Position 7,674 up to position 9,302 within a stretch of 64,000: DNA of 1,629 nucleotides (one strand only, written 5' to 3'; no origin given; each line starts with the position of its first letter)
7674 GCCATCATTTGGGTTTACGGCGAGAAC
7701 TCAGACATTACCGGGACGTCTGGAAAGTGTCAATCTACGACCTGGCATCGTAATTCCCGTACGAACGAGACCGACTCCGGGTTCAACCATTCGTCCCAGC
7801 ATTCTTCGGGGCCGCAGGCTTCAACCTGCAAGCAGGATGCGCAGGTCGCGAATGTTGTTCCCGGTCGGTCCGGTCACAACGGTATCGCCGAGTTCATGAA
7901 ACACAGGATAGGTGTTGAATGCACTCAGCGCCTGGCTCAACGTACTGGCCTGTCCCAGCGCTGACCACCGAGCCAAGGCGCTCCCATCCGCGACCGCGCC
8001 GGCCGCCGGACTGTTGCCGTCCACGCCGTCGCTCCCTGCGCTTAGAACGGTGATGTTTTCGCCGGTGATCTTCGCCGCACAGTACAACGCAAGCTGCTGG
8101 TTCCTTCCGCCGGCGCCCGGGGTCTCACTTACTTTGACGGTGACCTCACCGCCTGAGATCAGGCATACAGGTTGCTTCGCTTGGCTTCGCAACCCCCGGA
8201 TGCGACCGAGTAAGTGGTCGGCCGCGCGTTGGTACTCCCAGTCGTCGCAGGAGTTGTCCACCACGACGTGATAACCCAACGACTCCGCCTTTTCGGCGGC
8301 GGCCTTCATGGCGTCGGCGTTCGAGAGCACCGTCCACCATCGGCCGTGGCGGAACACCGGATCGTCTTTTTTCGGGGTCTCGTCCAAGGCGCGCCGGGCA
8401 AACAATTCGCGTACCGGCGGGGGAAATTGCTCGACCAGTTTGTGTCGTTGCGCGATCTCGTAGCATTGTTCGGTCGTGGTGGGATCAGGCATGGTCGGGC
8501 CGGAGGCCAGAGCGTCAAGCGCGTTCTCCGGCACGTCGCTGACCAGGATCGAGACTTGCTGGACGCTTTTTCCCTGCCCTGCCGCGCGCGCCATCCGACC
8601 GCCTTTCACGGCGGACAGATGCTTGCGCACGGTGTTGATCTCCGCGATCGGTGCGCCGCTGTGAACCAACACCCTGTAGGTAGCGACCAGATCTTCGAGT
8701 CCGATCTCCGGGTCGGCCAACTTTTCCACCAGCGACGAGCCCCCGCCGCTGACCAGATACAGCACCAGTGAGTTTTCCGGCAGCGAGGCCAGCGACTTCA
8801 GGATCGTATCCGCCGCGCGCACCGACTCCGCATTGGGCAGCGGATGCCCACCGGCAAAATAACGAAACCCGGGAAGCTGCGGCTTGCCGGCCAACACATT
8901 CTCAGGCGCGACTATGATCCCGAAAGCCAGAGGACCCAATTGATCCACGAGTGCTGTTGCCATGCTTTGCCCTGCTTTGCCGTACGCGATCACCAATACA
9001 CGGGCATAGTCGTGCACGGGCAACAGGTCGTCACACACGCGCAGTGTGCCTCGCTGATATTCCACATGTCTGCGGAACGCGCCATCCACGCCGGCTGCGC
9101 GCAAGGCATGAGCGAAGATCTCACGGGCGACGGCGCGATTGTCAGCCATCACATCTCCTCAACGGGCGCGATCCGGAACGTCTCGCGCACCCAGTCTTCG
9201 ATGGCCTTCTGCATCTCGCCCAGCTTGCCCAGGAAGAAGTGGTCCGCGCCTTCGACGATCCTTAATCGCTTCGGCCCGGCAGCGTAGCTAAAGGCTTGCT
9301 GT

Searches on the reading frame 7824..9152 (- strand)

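Call 43: search_protein_families(library=pfam, proteins=[window:7824-9152:-], max_evalue=0.00001)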
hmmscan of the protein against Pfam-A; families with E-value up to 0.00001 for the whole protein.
window:7824-9152:- (443 aa): 2 families
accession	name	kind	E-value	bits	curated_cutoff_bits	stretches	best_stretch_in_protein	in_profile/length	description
PF13660.11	DUF4147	-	1e-64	218.7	23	1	9-251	2-233/234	Domain of unknown function (DUF4147)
PF05161.18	MOFRL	-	1.7e-30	105.8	28.3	1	329-436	1-106/106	MOFRL family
